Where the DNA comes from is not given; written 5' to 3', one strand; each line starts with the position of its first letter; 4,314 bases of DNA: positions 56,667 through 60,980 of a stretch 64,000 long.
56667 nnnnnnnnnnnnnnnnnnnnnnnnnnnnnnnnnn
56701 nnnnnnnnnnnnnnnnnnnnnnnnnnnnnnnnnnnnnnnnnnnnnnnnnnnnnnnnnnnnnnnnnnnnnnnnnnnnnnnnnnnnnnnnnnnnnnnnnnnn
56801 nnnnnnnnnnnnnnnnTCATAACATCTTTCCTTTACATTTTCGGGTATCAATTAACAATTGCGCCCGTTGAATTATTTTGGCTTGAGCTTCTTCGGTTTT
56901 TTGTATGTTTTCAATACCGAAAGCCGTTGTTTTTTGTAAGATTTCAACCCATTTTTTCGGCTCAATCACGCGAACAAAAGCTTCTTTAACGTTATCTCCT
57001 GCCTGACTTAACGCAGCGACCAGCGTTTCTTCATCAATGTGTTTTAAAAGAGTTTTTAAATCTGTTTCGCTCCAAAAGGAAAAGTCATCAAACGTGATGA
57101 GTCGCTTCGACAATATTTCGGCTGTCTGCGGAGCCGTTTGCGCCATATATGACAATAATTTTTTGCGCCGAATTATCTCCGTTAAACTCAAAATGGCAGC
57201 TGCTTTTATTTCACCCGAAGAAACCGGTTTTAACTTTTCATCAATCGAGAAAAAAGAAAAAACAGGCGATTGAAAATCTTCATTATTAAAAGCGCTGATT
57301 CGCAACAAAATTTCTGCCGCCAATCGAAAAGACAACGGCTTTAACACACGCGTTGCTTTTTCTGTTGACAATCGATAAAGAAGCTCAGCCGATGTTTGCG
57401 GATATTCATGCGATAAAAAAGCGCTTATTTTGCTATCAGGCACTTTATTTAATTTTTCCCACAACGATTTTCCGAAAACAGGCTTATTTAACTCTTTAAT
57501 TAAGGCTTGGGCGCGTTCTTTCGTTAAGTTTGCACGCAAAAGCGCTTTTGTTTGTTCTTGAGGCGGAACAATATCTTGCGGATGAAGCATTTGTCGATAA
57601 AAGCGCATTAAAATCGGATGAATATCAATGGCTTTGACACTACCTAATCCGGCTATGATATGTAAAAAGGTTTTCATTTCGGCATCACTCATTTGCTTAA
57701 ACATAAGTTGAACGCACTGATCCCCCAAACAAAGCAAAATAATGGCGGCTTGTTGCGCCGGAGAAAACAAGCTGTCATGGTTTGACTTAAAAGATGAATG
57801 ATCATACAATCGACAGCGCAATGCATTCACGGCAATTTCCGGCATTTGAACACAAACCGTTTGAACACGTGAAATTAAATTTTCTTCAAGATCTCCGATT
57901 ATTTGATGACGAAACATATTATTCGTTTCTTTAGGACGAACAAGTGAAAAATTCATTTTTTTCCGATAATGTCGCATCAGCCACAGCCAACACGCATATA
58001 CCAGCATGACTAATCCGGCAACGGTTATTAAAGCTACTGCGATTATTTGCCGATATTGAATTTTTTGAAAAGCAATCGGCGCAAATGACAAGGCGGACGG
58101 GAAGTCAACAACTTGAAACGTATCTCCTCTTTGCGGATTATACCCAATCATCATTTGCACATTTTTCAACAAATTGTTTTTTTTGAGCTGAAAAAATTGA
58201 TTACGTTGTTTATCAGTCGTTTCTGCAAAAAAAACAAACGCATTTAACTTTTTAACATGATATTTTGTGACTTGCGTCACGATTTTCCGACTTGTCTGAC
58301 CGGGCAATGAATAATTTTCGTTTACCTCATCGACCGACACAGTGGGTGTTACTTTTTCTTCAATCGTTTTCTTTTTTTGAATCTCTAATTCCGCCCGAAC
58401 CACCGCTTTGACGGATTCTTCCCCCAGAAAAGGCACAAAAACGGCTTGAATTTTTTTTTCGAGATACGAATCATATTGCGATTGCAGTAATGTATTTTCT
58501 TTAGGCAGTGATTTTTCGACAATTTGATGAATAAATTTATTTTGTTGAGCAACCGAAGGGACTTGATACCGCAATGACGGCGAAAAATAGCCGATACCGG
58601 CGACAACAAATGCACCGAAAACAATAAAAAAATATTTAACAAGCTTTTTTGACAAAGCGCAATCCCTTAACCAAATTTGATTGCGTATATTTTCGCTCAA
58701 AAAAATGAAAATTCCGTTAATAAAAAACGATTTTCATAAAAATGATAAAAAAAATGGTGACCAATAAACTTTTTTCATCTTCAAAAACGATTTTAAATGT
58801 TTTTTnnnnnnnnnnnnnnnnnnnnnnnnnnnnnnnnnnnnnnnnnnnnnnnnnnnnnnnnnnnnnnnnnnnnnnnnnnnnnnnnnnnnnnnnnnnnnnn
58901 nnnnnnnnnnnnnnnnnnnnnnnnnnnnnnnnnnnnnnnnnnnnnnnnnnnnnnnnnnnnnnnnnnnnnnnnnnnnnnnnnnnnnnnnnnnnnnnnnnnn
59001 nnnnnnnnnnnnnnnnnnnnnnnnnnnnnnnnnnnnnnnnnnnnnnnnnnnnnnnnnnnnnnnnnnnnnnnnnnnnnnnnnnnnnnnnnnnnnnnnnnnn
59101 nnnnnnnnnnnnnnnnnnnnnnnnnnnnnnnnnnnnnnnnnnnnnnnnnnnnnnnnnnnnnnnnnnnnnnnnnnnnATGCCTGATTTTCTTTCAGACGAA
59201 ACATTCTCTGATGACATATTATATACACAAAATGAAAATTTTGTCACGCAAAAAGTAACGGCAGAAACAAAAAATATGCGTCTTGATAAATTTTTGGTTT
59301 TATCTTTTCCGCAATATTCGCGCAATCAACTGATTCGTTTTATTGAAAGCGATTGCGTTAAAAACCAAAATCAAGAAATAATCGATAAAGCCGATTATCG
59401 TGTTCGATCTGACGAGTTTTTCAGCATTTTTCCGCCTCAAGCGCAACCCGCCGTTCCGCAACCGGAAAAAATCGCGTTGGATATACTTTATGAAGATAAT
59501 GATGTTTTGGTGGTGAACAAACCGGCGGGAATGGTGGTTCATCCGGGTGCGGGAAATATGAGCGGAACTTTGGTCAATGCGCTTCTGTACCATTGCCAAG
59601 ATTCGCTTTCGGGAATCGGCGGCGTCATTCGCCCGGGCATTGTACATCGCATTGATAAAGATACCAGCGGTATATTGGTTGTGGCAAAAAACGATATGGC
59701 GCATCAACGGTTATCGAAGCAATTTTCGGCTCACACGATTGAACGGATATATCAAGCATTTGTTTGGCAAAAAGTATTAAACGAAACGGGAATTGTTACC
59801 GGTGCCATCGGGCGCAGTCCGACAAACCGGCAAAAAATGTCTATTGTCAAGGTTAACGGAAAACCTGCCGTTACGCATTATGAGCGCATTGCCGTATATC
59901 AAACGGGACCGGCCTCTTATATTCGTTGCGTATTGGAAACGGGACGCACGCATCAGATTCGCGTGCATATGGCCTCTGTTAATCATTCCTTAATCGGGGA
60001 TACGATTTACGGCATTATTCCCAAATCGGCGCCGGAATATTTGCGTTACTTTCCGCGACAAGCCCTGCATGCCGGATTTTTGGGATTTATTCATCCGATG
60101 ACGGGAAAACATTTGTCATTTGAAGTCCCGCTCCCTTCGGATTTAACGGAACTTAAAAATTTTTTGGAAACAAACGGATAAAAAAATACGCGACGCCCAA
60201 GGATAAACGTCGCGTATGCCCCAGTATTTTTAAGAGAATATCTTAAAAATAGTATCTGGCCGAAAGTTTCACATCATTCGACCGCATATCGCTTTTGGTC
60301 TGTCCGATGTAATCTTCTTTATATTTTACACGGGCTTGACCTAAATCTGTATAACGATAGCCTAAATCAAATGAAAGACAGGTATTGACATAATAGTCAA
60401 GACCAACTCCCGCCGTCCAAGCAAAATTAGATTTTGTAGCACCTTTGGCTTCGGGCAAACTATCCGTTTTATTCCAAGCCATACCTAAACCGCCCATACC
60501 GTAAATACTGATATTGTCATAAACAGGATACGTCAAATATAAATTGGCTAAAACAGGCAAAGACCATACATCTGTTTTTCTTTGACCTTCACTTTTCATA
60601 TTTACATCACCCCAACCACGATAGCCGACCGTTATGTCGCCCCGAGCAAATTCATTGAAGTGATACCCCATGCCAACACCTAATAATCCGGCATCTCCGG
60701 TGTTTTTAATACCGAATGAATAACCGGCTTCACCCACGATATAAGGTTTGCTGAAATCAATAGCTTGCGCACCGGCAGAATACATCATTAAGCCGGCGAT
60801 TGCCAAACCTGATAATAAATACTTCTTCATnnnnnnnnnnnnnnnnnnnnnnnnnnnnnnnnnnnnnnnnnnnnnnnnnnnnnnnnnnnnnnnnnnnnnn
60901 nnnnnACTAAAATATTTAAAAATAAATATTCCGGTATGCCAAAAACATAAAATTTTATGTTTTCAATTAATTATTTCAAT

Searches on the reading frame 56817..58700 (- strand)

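Call 14: search_protein_families(library=pfam, proteins=[window:56817-58700:-], max_evalue=0.1)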
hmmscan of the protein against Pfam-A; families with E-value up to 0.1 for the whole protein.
window:56817-58700:- (627 aa): 5 families
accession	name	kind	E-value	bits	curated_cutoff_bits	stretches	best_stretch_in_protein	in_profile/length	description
PF14842.11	FliG_N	-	1.2e-15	58.4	25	1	313-406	3-97/104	FliG N-terminal domain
PF01706.21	FliG_C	-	1e-14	55.2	23.3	1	519-618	3-102/108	FliG C-terminal domain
PF14841.11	FliG_M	-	2.2e-07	31.4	25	1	424-471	3-50/76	FliG middle domain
PF08345.17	YscJ_FliF_C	-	4.4e-06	27.7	23.8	1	138-201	86-146/147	Flagellar M-ring protein C-terminal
PF03448.22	MgtE_N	-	0.011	16.7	25.9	0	384-464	18-93/102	MgtE intracellular N domain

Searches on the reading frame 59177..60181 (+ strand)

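Call 3: search_protein_families(library=pfam, proteins=[window:59177-60181:+], max_evalue=1)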
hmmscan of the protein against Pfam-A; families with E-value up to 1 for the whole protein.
window:59177-60181:+ (334 aa): 3 families
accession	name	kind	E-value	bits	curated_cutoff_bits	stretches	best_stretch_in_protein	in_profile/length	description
PF00849.27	PseudoU_synth_2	-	2.4e-36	125.7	26.8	1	109-267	1-152/152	RNA pseudouridylate synthase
PF01479.30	S4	-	4.4e-05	23.6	22.8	1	34-79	1-45/48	S4 domain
PF24905.1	TTC3_9th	-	0.014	15.6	27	1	43-65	12-34/60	TTC3, helical domain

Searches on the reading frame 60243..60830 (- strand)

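Call 3: search_protein_families(library=pfam, proteins=[window:60243-60830:-], max_evalue=1)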
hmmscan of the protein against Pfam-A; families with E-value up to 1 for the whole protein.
window:60243-60830:- (195 aa): 5 families
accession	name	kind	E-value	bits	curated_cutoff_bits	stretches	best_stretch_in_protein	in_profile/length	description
PF13505.12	OMP_b-brl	-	4.6e-17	63.2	28.7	1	10-195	2-175/175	Outer membrane protein beta-barrel domain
PF01389.23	OmpA_membrane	-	8.8e-09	35.8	21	1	46-190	33-173/180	OmpA-like transmembrane domain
PF10677.15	DUF2490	-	0.0068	16.6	29.8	1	137-192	36-92/186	Protein of unknown function (DUF2490)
PF09411.16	PagL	-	0.017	15.7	23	1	102-161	54-112/136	Lipid A 3-O-deacylase (PagL)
PF10082.15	BBP2_2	-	0.067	12.5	23.7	1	129-164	322-357/378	Putative beta-barrel porin 2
